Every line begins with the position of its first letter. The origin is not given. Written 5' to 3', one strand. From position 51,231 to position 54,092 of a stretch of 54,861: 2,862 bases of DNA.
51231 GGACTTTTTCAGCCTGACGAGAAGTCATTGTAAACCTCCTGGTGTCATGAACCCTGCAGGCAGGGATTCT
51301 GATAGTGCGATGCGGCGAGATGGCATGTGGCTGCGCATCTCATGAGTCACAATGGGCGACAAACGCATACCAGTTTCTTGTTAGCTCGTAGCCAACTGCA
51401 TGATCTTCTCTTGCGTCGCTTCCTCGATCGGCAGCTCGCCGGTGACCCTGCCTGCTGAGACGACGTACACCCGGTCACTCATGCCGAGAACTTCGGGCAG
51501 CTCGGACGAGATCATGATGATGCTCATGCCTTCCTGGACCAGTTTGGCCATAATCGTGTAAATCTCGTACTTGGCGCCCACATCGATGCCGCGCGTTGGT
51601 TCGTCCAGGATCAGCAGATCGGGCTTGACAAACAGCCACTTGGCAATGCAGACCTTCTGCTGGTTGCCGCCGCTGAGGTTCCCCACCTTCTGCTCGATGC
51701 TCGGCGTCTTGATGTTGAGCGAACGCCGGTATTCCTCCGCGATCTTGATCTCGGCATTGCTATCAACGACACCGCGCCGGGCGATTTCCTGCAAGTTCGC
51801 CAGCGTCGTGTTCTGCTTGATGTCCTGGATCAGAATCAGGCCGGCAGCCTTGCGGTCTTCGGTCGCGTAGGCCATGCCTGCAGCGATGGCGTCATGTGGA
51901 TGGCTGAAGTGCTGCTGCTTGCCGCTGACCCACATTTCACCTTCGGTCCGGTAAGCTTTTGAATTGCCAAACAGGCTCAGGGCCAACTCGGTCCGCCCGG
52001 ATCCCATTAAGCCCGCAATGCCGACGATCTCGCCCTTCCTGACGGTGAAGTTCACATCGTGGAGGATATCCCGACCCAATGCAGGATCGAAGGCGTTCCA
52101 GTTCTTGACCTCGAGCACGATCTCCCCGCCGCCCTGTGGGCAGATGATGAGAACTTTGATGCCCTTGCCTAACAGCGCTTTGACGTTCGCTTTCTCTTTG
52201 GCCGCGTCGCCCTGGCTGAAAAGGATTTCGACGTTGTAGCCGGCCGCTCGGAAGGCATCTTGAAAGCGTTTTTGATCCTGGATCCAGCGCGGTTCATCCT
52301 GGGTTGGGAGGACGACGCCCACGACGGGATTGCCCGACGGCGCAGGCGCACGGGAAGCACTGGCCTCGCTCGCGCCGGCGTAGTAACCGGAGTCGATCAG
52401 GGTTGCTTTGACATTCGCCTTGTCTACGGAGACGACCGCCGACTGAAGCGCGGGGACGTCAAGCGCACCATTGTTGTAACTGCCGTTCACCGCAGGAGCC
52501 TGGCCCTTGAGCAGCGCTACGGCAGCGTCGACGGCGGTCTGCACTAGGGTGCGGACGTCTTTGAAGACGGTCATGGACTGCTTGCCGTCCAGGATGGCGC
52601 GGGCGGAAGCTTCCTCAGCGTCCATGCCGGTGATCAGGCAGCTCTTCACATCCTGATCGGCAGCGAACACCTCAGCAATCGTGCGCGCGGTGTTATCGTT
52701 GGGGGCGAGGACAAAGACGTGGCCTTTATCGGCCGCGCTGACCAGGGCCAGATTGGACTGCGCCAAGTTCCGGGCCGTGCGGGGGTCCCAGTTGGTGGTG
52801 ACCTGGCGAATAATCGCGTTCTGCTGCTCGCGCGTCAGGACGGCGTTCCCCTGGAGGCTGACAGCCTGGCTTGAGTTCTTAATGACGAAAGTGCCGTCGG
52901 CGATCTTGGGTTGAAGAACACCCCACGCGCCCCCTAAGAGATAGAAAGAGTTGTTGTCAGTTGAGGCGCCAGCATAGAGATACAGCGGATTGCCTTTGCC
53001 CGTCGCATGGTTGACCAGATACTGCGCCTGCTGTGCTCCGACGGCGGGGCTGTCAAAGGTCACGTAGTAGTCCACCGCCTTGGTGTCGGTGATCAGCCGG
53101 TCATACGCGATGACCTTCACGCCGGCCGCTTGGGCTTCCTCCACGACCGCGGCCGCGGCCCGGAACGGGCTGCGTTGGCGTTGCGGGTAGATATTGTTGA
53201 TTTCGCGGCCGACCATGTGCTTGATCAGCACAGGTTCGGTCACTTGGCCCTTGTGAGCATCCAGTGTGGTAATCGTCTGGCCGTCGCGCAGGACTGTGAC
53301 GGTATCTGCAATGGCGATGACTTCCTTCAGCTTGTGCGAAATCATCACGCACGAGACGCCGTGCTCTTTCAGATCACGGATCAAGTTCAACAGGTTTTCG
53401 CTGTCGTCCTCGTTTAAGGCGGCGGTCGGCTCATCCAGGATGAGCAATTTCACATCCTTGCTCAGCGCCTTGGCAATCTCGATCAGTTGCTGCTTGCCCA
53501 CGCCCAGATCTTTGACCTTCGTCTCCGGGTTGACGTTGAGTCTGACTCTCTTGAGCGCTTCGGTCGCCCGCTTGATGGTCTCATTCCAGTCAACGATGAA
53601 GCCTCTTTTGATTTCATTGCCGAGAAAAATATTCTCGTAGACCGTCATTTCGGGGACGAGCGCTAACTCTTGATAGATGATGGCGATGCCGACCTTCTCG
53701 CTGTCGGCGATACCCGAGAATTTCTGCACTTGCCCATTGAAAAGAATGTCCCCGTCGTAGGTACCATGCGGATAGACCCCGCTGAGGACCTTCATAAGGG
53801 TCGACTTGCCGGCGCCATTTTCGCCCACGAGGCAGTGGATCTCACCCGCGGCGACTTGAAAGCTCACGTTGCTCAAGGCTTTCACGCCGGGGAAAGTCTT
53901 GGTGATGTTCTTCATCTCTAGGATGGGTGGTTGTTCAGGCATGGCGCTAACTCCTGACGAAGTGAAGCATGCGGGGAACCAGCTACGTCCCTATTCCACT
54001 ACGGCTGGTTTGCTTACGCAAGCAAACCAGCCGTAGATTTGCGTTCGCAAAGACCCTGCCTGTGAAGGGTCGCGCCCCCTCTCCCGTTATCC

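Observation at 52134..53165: Circularly permuted sugar-binding-protein domain inserted in frame between the two NBDs of the ABC ATPase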

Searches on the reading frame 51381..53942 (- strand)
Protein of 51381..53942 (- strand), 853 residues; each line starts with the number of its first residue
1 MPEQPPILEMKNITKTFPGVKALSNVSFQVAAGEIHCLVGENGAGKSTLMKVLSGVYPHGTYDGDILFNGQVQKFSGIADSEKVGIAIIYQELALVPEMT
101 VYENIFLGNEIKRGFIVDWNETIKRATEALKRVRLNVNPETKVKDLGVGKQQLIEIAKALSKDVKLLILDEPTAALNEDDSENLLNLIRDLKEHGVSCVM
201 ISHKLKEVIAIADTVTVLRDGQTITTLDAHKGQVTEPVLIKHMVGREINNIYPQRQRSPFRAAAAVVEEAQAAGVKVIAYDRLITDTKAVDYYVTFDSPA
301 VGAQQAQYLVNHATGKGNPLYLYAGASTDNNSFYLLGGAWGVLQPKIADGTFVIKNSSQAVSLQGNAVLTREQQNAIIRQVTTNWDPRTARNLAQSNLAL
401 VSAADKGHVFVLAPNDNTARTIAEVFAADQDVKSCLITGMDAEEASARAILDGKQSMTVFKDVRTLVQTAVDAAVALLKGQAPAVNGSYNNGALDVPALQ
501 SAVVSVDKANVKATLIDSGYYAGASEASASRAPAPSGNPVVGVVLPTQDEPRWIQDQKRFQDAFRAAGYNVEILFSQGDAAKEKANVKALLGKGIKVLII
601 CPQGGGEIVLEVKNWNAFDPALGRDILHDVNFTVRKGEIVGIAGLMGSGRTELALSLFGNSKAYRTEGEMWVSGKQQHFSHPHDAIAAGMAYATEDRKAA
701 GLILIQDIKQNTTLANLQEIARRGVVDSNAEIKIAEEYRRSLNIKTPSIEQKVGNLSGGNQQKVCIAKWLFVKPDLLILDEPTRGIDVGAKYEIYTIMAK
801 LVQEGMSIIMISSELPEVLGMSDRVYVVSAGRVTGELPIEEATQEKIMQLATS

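Call 4: search_protein_families(library=pfam, proteins=[window:51381-53942:-], max_evalue=0.01)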
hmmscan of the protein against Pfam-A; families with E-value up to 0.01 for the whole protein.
window:51381-53942:- (853 aa): 7 families
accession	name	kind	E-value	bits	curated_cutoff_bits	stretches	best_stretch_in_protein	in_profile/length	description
PF00005.33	ABC_tran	-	1.5e-53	181.5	25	2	23-174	1-137/137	ABC transporter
PF13407.12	Peripla_BP_4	-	1.4e-35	123.6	35.1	2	262-481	68-257/258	Periplasmic binding protein domain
PF13304.12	AAA_21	-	2.5e-11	44.6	27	1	35-69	1-27/304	AAA domain, putative AbiEii toxin, Type IV TA system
PF00532.27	Peripla_BP_1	-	7.2e-07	29.4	22.2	0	539-605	2-68/281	Periplasmic binding proteins and sugar binding domain of LacI family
PF09818.15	ABC_ATPase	-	2.1e-05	24.1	23.2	0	166-222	190-250/283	P-loop domain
PF13555.12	AAA_29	-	0.0019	18.4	27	0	27-50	16-39/61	P-loop containing region of AAA domain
PF02463.25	SMC_N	-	0.0075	16.1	40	0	33-52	24-43/220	RecF/RecN/SMC N terminal domain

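Call 5: search_protein_families(library=ncbifam, proteins=[window:51381-53942:-], max_evalue=0.001)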
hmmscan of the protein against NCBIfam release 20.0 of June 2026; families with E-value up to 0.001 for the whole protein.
window:51381-53942:- (853 aa): 197 families (the best 25 are shown)
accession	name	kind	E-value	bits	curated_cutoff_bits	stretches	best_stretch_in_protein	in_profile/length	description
NF040905.2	GguA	equivalog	1.4e-228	759.3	810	2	7-258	1-252/500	multiple monosaccharide ABC transporter ATP-binding protein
NF010069.0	PRK13549.1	equivalog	2.2e-203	676.4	699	2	5-259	3-255/513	xylose ABC transporter ATP-binding protein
TIGR02633.1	xylG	equivalog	2.7e-175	583.6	723.65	2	7-255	1-249/500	D-xylose ABC transporter ATP-binding protein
NF008030.0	PRK10762.1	equivalog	3.7e-160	534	745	2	624-851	265-491/501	ribose ABC transporter ATP-binding protein RbsA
NF008442.0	PRK11288.1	equivalog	5.9e-158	526.3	689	2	4-261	4-258/504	L-arabinose ABC transporter ATP-binding protein AraG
NF007253.0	PRK09700.1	equivalog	3.3e-141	471.3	772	2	6-271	4-269/510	D-allose ABC transporter ATP-binding protein AlsA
NF008215.0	PRK10982.1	equivalog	4.4e-138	461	828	2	6-261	12-263/506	galactose/methyl galactoside ABC transporter ATP-binding protein MglA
NF041861.1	YtfR_transport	equivalog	2.2e-130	435.3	850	2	7-266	1-256/492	galactofuranose ABC transporter, ATP-binding protein YtfR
NF011967.0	PRK15439.1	equivalog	3.3e-112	375.5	586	2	627-851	279-499/510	autoinducer 2 ABC transporter ATP-binding protein LsrA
NF047930.1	ABC_ATP_B6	equivalog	2e-100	336.8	670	2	7-247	2-243/510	putative B6 ABC transporter ATP-binding protein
NF040907.2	ChvE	equivalog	6.3e-65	219.5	460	2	264-522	69-320/324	multiple monosaccharide ABC transporter substrate-binding protein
TIGR03410.1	urea_trans_UrtE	equivalog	1.3e-58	198.2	285.8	2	8-229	1-216/230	urea ABC transporter ATP-binding subunit UrtE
TIGR04521.1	ECF_ATPase_2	equivalog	5.6e-58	196.2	330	2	20-226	18-226/279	energy-coupling factor transporter ATPase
TIGR03608.1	L_ocin_972_ABC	subfamily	5.4e-55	186.1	254.85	2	10-215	1-203/206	putative bacteriocin export ABC transporter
TIGR02673.1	FtsE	equivalog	9e-55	185.6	264.85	2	7-221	1-213/214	cell division ATP-binding protein FtsE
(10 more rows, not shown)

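Call 6: find_homologous_proteins(query=window:51384-53942:-, max_evalue=1e-10)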
Query window:51384-53942:- (853 aa): 8000 proteins with E <= 1e-10 among 8000 candidates; the best 120 are listed.
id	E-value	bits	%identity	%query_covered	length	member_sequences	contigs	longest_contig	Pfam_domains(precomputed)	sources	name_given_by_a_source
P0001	0.0e+0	1781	94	100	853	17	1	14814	PF00532.28,PF13407.13,PF09818.16,PF00005.34,PF13304.13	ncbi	-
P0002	0.0e+0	1744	92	100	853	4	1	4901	PF00532.28,PF13407.13,PF00005.34,PF13304.13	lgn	-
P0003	0.0e+0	1735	91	100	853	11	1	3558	PF00532.28,PF13407.13,PF00005.34,PF13304.13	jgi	-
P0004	0.0e+0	1733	91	100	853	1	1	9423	PF00532.28,PF13407.13,PF09818.16,PF00005.34,PF13304.13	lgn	-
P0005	0.0e+0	1618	85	100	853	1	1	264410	PF00532.28,PF13407.13,PF09818.16,PF00005.34,PF13304.13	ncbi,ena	-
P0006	0.0e+0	1606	85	100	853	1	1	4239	PF13407.13,PF00005.34,PF13304.13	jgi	jgi:ABC-type sugar transport system ATPase subunit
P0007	0.0e+0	1600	84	100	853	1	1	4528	PF00532.28,PF13407.13,PF00005.34,PF13304.13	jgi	jgi:ABC-type sugar transport system ATPase subunit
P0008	0.0e+0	1598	84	100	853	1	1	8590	PF13407.13,PF00005.34,PF13304.13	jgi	jgi:ABC-type sugar transport system ATPase subunit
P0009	0.0e+0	1594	85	100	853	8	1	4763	PF00532.28,PF13407.13,PF00005.34,PF13304.13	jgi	-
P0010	0.0e+0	1584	83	100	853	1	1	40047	PF00532.28,PF13407.13,PF00005.34,PF13304.13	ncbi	-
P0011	0.0e+0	1573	83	100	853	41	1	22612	PF00532.28,PF13407.13,PF00005.34,PF13304.13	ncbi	-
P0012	0.0e+0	1572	83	100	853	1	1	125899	PF13407.13,PF00005.34,PF13304.13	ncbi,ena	-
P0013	0.0e+0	1568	83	100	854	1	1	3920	PF00532.28,PF13407.13,PF00005.34,PF13304.13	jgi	jgi:ABC-type sugar transport system ATPase subunit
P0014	0.0e+0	1567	83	100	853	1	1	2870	PF00532.28,PF13407.13,PF00005.34,PF13304.13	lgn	-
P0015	0.0e+0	1567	81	100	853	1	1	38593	PF13407.13,PF00005.34,PF13304.13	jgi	jgi:ABC-type sugar transport system ATPase subunit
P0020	0.0e+0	1557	82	100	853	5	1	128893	PF13407.13,PF00005.34,PF13304.13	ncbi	-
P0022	0.0e+0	1553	82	100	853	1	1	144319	PF00532.28,PF13407.13,PF00005.34,PF13304.13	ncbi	-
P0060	0.0e+0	1492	78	99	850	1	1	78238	PF13407.13,PF00005.34,PF13304.13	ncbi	-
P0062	0.0e+0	1488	78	99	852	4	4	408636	PF00532.28,PF13407.13,PF09818.16,PF00005.34,PF13304.13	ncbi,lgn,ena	-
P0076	0.0e+0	1463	77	99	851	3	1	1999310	PF00532.28,PF13407.13,PF00005.34,PF02463.26,PF13304.13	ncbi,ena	-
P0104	0.0e+0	1417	74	99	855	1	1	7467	PF00532.28,PF13407.13,PF00005.34,PF13304.13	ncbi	-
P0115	0.0e+0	1407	75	99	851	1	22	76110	PF13407.13,PF00005.34,PF13304.13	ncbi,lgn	-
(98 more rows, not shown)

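Call 10: search_solved_structures(query=window:51384-53942:-, max_evalue=1e-10)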
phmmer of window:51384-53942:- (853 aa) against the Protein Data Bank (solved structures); distinct sequences matched with E-value up to 1e-10: 430 (the best 60 are shown).
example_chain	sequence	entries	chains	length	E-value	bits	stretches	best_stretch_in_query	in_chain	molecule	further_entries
4rxu_A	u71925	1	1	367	1.4e-136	459.8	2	262-524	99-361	Periplasmic sugar-binding protein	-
4wwh_A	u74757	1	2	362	5.7e-46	160.2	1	270-522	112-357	ABC transporter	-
4ys6_A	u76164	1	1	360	1.7e-45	158.6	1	265-522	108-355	Putative solute-binding component of ABC transporter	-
3urm_A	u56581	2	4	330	2.7e-39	138.1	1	265-522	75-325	Multiple sugar-binding periplasmic receptor ChvE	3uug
4f4c_A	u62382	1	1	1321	4.5e-34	120.8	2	18-224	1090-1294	Multidrug resistance protein pgp-1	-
8zpx_B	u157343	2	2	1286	5.5e-31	110.6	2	7-228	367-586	ABC transporter B family member 1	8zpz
9juj_A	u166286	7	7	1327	6.1e-31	110.5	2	7-228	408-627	ABC transporter B family member 1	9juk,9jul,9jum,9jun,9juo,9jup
8j5q_D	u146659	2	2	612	9.9e-31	109.8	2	17-228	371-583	Uncharacterized ABC transporter ATP-binding protein Rv1281c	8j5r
6q81_A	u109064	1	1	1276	1.4e-30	109.3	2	16-223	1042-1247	P-glycoprotein (ABCB1)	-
4lsg_A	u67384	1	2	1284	1.4e-30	109.2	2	16-223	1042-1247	Multidrug resistance protein 1A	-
4q9h_A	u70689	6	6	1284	1.4e-30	109.2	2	16-223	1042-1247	Multidrug resistance protein 1A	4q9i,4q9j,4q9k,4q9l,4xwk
4ksb_A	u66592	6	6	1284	1.4e-30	109.2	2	16-223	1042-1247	Multidrug resistance protein 1A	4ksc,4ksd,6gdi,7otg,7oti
6ujw_A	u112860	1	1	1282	1.5e-30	109.2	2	16-223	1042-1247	ATP-dependent translocase ABCB1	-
6ujp_A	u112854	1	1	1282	1.5e-30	109.2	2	16-223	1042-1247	ATP-dependent translocase ABCB1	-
6ujs_A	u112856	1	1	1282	1.5e-30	109.2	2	16-223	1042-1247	ATP-dependent translocase ABCB1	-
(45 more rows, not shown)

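Call 17: find_encoding_contigs(protein=P0076, flank=8000, max_places=2)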
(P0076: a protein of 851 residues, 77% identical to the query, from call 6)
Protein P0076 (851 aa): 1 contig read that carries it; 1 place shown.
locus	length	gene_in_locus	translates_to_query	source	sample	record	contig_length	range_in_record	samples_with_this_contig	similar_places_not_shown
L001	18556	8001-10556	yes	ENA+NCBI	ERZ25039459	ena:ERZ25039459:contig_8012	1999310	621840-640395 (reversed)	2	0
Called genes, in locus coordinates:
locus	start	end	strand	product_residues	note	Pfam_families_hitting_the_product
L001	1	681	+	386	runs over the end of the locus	PF01642:MM_CoA_mutase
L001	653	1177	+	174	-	PF01642:MM_CoA_mutase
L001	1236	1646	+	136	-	PF00903:Glyoxalase, PF13468:Glyoxalase_3, PF13669:Glyoxalase_4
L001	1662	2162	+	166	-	-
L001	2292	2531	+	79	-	-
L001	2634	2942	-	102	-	PF00072:Response_reg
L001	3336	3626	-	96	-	PF00072:Response_reg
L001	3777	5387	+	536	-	PF00005:ABC_tran, PF07730:HisKA_3, PF02518:HATPase_c (weak)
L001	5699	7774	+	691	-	PF00532:Peripla_BP_1, PF13407:Peripla_BP_4, PF01225:Mur_ligase (faint), PF00532:Peripla_BP_1, PF13407:Peripla_BP_4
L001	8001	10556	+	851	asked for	PF00005:ABC_tran, PF02463:SMC_N (faint), PF13304:AAA_21 (faint), PF00532:Peripla_BP_1 (faint), PF13407:Peripla_BP_4, PF00005:ABC_tran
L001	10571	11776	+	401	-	PF02653:BPD_transp_2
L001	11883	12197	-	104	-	PF01894:YjbQ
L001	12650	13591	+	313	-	PF13433:Peripla_BP_5 (faint), PF13458:Peripla_BP_6, PF01094:ANF_receptor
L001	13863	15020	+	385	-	PF01168:Ala_racemase_N, PF00842:Ala_racemase_C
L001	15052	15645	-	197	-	-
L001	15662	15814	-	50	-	-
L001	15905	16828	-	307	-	PF13623:SurA_N_2, PF13624:SurA_N_3, PF00639:Rotamase, PF13145:Rotamase_2, PF13616:Rotamase_3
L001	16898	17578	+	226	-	PF01553:Acyltransferase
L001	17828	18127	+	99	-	-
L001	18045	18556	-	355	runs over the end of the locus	PF01073:3Beta_HSD, PF01370:Epimerase, PF02719:Polysacc_synt_2 (weak), PF05368:NmrA, PF13460:NAD_binding_10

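Call 18: find_encoding_contigs(protein=P0005, flank=8000, max_places=2)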
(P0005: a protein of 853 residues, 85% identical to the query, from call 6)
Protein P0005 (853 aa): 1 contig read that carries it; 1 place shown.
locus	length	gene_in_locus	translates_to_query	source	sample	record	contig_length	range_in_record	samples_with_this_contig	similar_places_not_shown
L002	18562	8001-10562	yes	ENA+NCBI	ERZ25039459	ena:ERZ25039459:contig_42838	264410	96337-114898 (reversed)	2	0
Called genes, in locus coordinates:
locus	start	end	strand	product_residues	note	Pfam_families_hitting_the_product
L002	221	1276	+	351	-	PF00072:Response_reg, PF08281:Sigma70_r4_2 (weak), PF00196:GerE, PF00072:Response_reg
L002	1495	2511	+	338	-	PF02653:BPD_transp_2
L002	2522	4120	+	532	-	PF00005:ABC_tran, PF07730:HisKA_3, PF02518:HATPase_c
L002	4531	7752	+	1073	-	PF13407:Peripla_BP_4, PF01225:Mur_ligase (faint), PF17999:PulA_N1 (faint), PF24278:HVO_0513_N (faint), PF26693:Adenylate_cycl_C (faint), PF13407:Peripla_BP_4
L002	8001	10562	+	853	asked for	PF00005:ABC_tran, PF09818:ABC_ATPase (faint), PF13304:AAA_21 (faint), PF00532:Peripla_BP_1 (faint), PF13407:Peripla_BP_4, PF00005:ABC_tran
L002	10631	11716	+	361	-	PF02653:BPD_transp_2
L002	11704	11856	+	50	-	-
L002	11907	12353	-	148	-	PF00005:ABC_tran, PF02463:SMC_N (weak)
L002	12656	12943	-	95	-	-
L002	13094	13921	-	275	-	-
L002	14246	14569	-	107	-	PF00005:ABC_tran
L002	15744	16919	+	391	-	PF00665:rve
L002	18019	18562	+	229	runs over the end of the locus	PF01547:SBP_bac_1, PF13416:SBP_bac_8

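Call 26: search_protein_representatives(protein=window:51384-53942:-)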
Query: 853 residues. Proteins with E-value up to 0.001 (for the whole library): 493021; up to 1e-10: 157724; up to 1e-30: 17046. The best 150 are listed.
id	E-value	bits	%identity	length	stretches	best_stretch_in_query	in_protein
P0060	0.0e+00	1491.5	78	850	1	5-853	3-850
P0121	2.8e-214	730.1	61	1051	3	262-605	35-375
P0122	4.7e-205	699.5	57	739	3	263-603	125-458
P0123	1.9e-179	614.8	51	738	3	261-605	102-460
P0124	2.4e-173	594.7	57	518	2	7-257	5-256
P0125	1.4e-166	572.3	55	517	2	6-256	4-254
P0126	1.5e-159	549.0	55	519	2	6-259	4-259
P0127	1.6e-151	522.5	52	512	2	3-256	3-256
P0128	6.3e-148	510.6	55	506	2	7-256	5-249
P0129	1.7e-146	505.9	40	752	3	4-263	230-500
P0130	6.9e-143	493.9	52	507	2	8-257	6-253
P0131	3.6e-140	485.0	50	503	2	6-256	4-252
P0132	8.6e-140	483.7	49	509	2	10-259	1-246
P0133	4.0e-137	474.9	49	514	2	605-852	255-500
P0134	3.9e-134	465.0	49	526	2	6-257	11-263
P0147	6.2e-126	437.9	47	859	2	5-262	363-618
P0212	1.0e-117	410.7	47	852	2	605-853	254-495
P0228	7.0e-117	407.9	62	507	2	263-522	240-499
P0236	2.8e-116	405.9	47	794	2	627-851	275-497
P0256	1.4e-114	400.3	55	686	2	262-598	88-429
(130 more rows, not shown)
